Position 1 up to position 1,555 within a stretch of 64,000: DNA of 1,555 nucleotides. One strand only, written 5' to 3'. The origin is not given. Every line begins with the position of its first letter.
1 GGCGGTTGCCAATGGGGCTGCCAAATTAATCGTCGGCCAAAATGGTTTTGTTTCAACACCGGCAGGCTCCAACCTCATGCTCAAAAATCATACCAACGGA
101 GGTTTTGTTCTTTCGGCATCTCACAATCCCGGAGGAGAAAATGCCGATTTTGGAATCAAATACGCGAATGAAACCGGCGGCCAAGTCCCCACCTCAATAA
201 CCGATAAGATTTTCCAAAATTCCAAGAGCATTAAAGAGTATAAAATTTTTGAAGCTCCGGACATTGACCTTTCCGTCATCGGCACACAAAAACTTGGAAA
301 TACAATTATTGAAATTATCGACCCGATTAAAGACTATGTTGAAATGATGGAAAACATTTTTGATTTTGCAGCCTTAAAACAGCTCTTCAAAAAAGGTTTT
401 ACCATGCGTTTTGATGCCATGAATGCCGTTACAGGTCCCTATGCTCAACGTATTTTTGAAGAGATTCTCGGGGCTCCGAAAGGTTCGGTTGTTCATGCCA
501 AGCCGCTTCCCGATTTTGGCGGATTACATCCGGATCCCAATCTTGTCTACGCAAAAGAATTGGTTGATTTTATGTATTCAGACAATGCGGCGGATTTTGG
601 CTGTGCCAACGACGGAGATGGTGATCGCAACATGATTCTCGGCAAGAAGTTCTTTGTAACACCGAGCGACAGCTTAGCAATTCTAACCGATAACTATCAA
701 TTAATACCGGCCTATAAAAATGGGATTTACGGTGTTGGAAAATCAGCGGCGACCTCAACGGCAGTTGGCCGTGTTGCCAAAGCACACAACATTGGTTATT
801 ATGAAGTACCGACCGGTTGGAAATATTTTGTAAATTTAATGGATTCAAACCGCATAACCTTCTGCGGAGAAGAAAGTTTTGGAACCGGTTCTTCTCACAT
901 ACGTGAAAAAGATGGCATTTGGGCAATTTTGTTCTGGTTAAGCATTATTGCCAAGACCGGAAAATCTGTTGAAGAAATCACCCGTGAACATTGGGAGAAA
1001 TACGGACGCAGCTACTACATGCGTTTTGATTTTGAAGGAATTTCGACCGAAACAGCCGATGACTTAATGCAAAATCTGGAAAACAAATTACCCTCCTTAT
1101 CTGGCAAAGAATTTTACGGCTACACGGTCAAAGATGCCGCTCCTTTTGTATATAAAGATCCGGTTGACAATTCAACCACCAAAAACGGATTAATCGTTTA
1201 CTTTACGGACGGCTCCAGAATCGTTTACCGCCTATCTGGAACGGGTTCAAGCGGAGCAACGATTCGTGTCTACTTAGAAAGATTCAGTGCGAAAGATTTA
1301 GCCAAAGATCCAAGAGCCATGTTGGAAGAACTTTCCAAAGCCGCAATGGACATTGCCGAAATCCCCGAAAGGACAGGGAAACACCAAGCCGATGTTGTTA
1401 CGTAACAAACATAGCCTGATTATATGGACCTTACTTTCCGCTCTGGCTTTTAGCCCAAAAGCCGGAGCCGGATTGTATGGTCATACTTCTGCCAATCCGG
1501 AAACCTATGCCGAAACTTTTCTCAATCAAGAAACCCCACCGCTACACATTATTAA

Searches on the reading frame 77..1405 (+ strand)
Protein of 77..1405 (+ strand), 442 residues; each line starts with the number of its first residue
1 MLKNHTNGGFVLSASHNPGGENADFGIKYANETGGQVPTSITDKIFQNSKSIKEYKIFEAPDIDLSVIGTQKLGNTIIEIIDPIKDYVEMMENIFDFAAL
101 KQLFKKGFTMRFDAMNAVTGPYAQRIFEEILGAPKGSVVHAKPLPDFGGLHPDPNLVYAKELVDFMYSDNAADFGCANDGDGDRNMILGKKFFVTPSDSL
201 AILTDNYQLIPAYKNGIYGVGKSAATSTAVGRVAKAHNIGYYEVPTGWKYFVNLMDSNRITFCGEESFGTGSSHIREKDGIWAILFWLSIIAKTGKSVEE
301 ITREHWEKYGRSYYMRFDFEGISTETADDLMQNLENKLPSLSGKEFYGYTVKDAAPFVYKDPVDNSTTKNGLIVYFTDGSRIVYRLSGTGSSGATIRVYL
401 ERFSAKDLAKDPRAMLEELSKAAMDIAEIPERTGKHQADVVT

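Call 63: list_cluster_members(proteins=[window:77-1405:+, P0009, P0029])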
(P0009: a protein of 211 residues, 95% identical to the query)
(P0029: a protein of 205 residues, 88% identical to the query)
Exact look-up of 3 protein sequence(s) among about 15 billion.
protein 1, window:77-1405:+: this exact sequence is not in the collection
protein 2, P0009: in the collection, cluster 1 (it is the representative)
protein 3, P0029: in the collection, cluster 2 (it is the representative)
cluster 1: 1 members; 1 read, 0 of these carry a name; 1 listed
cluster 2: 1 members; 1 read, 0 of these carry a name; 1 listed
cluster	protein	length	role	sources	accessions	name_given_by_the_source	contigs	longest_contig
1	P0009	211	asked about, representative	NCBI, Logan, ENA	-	-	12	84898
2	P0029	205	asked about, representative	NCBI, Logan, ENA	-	-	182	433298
